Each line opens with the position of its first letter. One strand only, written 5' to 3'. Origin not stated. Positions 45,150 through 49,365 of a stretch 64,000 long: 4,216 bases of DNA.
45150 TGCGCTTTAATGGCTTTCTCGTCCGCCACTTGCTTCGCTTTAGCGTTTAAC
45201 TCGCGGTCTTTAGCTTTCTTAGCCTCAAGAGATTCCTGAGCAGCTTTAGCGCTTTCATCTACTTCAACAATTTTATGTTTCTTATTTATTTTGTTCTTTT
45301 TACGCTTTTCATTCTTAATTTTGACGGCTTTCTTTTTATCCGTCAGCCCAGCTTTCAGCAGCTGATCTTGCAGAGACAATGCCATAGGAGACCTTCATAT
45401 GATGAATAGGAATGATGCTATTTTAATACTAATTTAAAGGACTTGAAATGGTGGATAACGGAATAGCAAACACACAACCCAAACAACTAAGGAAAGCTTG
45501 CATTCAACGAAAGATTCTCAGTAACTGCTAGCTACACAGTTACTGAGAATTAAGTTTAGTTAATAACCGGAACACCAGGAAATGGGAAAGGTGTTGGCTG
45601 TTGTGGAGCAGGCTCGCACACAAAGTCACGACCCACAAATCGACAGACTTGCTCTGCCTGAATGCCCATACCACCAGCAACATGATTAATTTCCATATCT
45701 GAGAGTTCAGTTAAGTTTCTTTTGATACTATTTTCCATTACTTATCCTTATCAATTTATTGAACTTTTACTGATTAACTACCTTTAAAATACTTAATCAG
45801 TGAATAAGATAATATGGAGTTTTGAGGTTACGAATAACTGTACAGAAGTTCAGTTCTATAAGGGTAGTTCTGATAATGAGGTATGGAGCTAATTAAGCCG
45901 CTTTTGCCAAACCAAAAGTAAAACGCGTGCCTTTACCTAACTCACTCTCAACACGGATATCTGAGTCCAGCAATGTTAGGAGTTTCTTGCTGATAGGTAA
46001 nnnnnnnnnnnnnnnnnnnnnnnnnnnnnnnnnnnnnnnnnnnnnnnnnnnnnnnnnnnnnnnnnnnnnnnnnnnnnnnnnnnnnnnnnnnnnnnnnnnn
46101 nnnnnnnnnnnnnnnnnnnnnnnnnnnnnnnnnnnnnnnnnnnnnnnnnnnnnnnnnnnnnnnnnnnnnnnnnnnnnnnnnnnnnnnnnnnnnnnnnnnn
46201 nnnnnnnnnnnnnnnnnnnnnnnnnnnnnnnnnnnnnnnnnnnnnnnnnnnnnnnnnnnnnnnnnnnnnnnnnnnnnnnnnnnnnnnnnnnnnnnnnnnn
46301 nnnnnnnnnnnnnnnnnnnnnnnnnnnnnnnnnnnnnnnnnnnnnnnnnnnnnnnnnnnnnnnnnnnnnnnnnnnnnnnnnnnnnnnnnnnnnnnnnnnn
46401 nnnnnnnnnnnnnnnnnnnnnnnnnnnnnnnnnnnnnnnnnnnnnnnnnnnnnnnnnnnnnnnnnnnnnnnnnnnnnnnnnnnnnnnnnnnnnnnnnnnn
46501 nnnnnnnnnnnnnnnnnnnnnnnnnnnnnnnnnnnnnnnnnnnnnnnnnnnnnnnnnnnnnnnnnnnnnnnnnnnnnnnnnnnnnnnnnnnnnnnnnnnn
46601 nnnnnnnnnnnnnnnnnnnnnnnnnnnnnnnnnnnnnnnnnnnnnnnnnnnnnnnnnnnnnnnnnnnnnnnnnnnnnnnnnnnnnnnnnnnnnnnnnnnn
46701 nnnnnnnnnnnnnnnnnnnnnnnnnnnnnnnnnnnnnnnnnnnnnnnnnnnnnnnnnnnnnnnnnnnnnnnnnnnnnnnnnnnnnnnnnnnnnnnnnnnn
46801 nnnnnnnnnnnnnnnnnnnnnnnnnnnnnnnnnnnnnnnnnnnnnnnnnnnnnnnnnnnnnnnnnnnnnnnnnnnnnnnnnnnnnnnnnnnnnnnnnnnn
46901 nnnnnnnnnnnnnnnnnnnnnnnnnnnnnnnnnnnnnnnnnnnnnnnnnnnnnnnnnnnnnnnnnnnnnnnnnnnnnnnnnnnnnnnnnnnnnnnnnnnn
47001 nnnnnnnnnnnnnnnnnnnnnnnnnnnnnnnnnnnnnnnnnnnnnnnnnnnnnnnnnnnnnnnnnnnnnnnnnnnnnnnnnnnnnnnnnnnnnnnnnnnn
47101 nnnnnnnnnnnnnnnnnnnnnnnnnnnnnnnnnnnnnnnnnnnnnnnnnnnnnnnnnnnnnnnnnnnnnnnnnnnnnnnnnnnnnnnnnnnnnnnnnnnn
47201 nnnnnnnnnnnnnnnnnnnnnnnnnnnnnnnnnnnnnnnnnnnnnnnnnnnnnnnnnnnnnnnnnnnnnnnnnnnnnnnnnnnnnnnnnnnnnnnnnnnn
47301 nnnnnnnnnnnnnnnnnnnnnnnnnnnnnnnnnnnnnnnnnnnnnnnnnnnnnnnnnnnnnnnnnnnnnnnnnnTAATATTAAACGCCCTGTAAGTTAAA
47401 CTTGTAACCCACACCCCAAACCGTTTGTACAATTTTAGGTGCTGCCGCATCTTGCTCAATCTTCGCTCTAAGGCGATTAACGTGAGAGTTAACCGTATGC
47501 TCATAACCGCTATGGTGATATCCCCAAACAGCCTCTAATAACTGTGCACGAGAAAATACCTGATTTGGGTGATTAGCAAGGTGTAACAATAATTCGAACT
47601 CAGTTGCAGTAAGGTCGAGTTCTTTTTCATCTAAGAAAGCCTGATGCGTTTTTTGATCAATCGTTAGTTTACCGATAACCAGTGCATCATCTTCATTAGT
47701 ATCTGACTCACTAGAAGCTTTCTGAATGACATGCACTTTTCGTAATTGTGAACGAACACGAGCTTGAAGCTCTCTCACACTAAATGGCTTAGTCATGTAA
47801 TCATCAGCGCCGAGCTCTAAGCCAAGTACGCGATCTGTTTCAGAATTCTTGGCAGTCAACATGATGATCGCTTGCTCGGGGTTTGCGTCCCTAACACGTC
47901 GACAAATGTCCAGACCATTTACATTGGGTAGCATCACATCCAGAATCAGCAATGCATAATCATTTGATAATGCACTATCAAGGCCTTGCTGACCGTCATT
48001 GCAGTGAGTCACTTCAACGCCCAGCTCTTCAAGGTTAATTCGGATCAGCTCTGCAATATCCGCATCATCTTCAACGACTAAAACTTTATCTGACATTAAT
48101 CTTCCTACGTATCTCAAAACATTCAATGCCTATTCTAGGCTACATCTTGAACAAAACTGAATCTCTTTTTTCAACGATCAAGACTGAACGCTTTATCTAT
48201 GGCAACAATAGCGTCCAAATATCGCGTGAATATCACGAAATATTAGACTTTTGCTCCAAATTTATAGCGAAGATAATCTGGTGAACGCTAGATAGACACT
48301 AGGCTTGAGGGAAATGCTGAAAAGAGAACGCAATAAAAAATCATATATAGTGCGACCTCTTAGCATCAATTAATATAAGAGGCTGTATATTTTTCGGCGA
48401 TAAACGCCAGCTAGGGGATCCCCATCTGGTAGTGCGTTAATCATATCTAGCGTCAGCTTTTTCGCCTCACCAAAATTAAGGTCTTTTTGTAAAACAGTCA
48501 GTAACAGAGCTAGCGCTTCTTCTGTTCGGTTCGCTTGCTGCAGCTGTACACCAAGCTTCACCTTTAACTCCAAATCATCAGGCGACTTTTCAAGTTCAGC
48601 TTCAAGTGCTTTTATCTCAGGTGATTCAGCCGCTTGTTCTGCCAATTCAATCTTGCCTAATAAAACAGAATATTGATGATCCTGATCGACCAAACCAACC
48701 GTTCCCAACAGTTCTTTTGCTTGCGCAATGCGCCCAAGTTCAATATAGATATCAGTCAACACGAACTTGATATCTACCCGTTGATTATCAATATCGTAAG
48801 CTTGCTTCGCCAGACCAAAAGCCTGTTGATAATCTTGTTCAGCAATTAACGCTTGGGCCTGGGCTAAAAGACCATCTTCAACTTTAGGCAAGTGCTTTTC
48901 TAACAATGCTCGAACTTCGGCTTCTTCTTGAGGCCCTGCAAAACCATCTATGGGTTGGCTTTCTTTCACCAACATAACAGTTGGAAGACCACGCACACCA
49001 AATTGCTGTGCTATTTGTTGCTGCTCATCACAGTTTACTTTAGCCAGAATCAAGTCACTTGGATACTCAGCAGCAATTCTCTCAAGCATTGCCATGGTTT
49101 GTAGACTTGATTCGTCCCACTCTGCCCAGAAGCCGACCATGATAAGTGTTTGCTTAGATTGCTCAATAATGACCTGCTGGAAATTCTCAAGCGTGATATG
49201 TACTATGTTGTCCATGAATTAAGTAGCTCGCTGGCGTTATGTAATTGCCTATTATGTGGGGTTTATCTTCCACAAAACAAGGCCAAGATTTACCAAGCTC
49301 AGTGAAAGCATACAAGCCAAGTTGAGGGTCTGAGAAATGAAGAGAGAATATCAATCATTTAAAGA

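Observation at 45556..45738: Orphan double-glycine-leader peptide gene downstream of a two-component system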

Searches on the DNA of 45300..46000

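Call 35: search_rna_families(source=window, start=45300, end=46000, threshold=evalue, max_evalue=1)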
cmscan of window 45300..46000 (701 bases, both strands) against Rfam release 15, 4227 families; matches with E-value up to 1: 0.
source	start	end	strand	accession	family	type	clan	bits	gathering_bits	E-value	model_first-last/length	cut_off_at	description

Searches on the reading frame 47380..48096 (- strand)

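Call 36: search_protein_families(library=ncbifam, proteins=[window:47380-48096:-], max_evalue=0.00001)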
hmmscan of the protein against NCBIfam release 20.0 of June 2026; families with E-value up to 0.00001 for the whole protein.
window:47380-48096:- (238 aa): 91 families (the best 25 are shown)
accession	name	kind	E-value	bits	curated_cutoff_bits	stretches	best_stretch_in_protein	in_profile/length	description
NF040689.1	MtrAB_MtrA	equivalog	1.5e-73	246.8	300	1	5-232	1-217/219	MtrAB system response regulator MtrA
NF040534.1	resp_reg_YycF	equivalog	9e-68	228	340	1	4-232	2-226/231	response regulator YycF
NF041209.1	resp_regPieR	equivalog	5.6e-64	215.9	450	1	4-234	2-228/231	two component system response regulator PieR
NF045944.1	ResRegRpaBCyano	equivalog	2.1e-63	213.8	330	1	6-233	1-227/229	response regulator transcription factor RpaB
TIGR02154.1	PhoB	equivalog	2.7e-63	213.3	296.2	1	1-233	1-225/226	phosphate regulon transcriptional regulator PhoB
NF033117.2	vanR_ACDEGLN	exception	9e-63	211.9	350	1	5-233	1-225/226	VanR-ABDEGLN family response regulator transcription factor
NF008296.0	PRK11083.1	equivalog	1.3e-62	211.2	273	1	3-234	4-226/228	two-component system response regulator CreB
NF041733.1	resp_reg_CseB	equivalog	5.4e-62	209.1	350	1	4-233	2-226/228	two-component system response regulator CseB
NF053854.1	RespRegPhoBBctds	equivalog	2.6e-60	203.6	270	1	5-234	1-225/225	two-component system response regulator PhoB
NF007005.1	PRK09468.1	equivalog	2.7e-60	203.8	331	1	2-234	3-232/237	osmolarity response regulator transcription factor OmpR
NF033120.0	vanR_FM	exception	6.1e-57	192.9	460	1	5-234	6-230/231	vancomycin resistance response regulator transcription factor, VanR-F/VanR-M family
NF007982.1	PRK10710.1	equivalog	4.6e-54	183.5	380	1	3-234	8-228/235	envelope stress response regulator BaeR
NF000401.1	vanR-A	exception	3.6e-53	180.3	500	1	1-233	1-229/231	vancomycin resistance response regulator transcription factor VanR-A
TIGR01387.1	cztR_silR_copR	subfamily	7.2e-53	179.5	279.2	1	5-233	1-218/218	heavy metal response regulator transcription factor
NF000404.1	vanR-D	exception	2.9e-52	177.5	500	1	1-233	1-230/232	vancomycin resistance response regulator transcription factor VanR-D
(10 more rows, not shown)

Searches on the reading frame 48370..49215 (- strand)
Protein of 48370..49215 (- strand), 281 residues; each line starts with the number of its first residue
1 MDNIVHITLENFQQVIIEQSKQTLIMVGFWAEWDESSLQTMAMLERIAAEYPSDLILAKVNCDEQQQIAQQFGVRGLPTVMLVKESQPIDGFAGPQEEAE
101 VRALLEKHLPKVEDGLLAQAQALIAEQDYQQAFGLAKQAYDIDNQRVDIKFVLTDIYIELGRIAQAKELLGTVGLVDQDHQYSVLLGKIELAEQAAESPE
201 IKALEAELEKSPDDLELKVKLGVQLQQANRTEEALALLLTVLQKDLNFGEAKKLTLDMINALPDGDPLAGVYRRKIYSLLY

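Call 36: search_protein_families(library=ncbifam, proteins=[window:48370-49215:-], max_evalue=0.00001)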
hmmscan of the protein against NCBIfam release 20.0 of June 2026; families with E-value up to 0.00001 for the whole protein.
window:48370-49215:- (281 aa): 9 families
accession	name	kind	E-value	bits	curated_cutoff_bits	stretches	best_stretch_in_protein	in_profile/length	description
TIGR01068.1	thioredoxin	equivalog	3.8e-19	68.7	96.8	1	9-108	3-100/101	thioredoxin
NF006898.0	PRK09381.1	equivalog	2.1e-14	53.8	138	1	2-87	3-86/109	thioredoxin TrxA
NF008229.0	PRK10996.1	equivalog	6.1e-13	48.7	125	1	4-109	37-139/141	thioredoxin TrxC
TIGR01126.1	pdi_dom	equivalog_domain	5.4e-12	45.9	107.2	1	8-108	2-104/105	protein disulfide-isomerase domain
NF047697.1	ThioredTrxAClost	equivalog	8.3e-11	42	140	1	5-107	2-103/105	thioredoxin TrxA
TIGR01130.1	ER_PDI_fam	subfamily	1.8e-10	41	344.25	1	3-128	2-129/476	protein disulfide-isomerase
TIGR02917.1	PEP_TPR_lipo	equivalog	6.3e-07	27.7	312.2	1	114-246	636-767/899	XrtA/PEP-CTERM system TPR-repeat protein PrsT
NF008757.0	PRK11788.1-5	equivalog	5.2e-06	25.9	363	1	119-248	186-315/388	lipopolysaccharide assembly protein LapB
NF040959.1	MamA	equivalog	9.1e-06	25.3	200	0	119-238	43-162/204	magnetosome protein MamA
